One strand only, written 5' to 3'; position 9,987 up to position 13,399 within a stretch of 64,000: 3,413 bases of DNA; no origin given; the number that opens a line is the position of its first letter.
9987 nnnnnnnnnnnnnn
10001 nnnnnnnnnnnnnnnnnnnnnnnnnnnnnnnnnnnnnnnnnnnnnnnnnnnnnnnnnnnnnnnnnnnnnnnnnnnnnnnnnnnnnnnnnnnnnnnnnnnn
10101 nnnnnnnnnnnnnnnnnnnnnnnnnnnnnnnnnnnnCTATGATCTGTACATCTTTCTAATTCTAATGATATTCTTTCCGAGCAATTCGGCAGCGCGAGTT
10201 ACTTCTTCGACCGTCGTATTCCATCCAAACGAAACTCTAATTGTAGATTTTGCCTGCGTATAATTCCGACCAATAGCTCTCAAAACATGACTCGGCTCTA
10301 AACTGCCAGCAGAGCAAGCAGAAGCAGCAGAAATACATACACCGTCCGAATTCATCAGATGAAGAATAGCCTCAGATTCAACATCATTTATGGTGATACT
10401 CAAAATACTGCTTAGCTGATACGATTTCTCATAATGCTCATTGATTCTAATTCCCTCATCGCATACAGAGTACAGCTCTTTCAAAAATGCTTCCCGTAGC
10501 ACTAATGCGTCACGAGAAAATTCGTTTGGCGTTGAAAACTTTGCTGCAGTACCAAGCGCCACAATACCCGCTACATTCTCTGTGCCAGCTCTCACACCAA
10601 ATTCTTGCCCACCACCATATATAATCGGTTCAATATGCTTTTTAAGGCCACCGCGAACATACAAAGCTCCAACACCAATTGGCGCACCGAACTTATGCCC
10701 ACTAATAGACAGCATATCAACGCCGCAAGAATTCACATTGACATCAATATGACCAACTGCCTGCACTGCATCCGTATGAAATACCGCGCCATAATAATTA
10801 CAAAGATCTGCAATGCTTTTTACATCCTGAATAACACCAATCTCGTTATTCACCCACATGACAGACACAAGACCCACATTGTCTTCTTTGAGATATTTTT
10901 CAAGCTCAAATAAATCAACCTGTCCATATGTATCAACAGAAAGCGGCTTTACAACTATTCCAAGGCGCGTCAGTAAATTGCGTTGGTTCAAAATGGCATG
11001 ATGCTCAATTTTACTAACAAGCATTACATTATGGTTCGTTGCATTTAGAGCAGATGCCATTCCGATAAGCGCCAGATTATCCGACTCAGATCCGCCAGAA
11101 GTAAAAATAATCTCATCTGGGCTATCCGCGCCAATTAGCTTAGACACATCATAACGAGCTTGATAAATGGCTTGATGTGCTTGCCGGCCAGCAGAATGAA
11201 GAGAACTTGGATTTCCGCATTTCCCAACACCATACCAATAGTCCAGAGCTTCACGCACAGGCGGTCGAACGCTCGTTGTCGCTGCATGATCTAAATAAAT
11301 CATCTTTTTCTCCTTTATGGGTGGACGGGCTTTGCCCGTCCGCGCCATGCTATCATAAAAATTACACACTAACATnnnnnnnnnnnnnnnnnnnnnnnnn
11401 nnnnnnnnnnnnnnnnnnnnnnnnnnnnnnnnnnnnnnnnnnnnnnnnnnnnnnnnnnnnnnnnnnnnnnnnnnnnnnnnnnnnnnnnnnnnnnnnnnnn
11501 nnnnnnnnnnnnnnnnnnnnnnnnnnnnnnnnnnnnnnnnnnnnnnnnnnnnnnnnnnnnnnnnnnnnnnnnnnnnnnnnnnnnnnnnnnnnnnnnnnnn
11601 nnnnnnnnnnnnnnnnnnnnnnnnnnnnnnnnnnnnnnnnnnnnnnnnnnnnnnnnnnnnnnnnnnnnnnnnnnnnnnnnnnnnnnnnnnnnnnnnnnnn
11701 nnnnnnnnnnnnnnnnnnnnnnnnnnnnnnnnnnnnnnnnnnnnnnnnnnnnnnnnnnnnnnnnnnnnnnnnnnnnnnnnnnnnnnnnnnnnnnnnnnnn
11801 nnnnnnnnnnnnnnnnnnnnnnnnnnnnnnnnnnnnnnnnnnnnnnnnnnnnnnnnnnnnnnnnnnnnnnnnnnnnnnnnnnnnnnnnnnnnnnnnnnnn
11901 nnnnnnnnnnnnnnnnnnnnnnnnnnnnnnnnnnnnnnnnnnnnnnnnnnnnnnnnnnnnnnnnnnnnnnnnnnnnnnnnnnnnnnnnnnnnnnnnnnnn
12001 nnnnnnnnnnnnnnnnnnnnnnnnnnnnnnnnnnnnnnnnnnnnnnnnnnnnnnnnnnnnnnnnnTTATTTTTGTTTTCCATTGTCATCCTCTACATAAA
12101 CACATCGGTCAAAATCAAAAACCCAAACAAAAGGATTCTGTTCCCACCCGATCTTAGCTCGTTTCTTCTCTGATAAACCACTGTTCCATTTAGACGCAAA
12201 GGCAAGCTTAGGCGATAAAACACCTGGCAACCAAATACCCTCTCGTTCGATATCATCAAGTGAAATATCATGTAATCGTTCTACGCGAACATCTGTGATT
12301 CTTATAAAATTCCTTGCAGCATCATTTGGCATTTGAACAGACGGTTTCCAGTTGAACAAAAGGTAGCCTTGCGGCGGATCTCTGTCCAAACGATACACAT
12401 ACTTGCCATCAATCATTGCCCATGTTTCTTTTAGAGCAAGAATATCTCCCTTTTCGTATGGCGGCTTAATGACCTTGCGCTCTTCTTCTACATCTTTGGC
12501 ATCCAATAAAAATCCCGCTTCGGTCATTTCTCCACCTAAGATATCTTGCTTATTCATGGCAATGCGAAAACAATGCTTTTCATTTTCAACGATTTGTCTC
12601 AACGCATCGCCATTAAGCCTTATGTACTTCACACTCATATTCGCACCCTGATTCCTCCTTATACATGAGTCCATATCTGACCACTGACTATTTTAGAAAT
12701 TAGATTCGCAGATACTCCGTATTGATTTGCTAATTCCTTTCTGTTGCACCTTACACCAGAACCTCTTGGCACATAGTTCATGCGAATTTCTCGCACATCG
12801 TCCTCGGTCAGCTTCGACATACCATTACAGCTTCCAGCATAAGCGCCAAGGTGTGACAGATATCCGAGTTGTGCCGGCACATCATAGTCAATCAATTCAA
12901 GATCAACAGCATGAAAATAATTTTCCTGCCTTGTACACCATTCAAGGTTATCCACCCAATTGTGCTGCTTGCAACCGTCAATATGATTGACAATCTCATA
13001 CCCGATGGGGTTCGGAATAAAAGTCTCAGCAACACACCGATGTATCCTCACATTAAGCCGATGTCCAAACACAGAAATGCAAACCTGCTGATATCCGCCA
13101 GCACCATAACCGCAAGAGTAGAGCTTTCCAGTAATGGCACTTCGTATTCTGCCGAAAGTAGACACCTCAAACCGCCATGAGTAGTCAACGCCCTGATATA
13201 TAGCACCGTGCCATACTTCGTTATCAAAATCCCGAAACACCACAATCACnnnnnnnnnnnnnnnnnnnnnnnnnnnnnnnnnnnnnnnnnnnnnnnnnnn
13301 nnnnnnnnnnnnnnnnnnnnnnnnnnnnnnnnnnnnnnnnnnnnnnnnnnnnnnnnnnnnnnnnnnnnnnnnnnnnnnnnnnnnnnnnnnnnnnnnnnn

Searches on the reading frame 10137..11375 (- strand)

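Call 22: search_protein_families(library=pfam, proteins=[window:10137-11375:-], max_evalue=0.001)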
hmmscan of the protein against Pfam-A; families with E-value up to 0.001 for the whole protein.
window:10137-11375:- (412 aa): 2 families
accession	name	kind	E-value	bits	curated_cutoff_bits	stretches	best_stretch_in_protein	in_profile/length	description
PF00266.25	Aminotran_5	-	3.4e-78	263.7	21.5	1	26-394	1-370/371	Aminotransferase class-V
PF01212.27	Beta_elim_lyase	-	1e-06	28.7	27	1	87-241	48-212/288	Beta-eliminating lyase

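Call 23: search_protein_families(library=phrogs, proteins=[window:10137-11375:-], max_evalue=0.001)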
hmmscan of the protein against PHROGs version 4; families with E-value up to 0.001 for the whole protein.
window:10137-11375:- (412 aa): 1 family
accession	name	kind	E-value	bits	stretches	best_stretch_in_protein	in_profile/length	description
phrog_12787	-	unknown function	3.8e-109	366.3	1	21-409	2-385/387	-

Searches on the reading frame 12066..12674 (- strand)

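Call 22: search_protein_families(library=pfam, proteins=[window:12066-12674:-], max_evalue=0.001)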
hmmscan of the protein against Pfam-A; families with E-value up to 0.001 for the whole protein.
window:12066-12674:- (202 aa): 0 families

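Call 23: search_protein_families(library=phrogs, proteins=[window:12066-12674:-], max_evalue=0.001)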
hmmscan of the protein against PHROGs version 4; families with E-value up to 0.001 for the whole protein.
window:12066-12674:- (202 aa): 2 families
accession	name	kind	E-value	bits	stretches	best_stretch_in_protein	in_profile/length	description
phrog_874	-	unknown function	6.2e-30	105.5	1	8-196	60-262/277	-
phrog_18361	-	unknown function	2.6e-15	57.9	1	115-191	1-86/92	-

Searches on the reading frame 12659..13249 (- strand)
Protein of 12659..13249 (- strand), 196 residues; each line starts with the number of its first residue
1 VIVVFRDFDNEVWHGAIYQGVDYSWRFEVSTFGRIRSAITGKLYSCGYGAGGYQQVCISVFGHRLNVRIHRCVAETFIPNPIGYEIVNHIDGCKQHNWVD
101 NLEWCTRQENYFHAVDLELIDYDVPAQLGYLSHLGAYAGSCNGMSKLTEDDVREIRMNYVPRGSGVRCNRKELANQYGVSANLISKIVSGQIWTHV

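Call 22: search_protein_families(library=pfam, proteins=[window:12659-13249:-], max_evalue=0.001)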
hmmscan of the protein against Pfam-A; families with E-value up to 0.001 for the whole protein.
window:12659-13249:- (196 aa): 1 family
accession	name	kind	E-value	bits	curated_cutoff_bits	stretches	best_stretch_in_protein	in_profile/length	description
PF13392.12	HNH_3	-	6.4e-06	26.1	24.8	1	68-110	2-44/46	HNH endonuclease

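Call 23: search_protein_families(library=phrogs, proteins=[window:12659-13249:-], max_evalue=0.001)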
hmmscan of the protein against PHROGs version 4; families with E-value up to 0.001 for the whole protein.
window:12659-13249:- (196 aa): 7 families
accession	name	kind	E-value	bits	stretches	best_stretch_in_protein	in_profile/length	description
phrog_59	-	DNA, RNA and nucleotide metabolism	1.9e-38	134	1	22-196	145-275/423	HNH endonuclease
phrog_959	-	DNA, RNA and nucleotide metabolism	2.1e-26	93.3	1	22-119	13-111/138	HNH endonuclease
phrog_1492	-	DNA, RNA and nucleotide metabolism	1.5e-14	55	1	23-115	53-160/414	HNH endonuclease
phrog_37683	-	unknown function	2.4e-11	44.3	1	29-114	123-208/279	-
phrog_99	-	DNA, RNA and nucleotide metabolism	1e-07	33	1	45-110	141-201/383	HNH endonuclease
phrog_10730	-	DNA, RNA and nucleotide metabolism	0.00037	21.2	1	70-110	96-137/234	HNH endonuclease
phrog_6156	-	DNA, RNA and nucleotide metabolism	0.00057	20.3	1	144-196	183-230/261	endonuclease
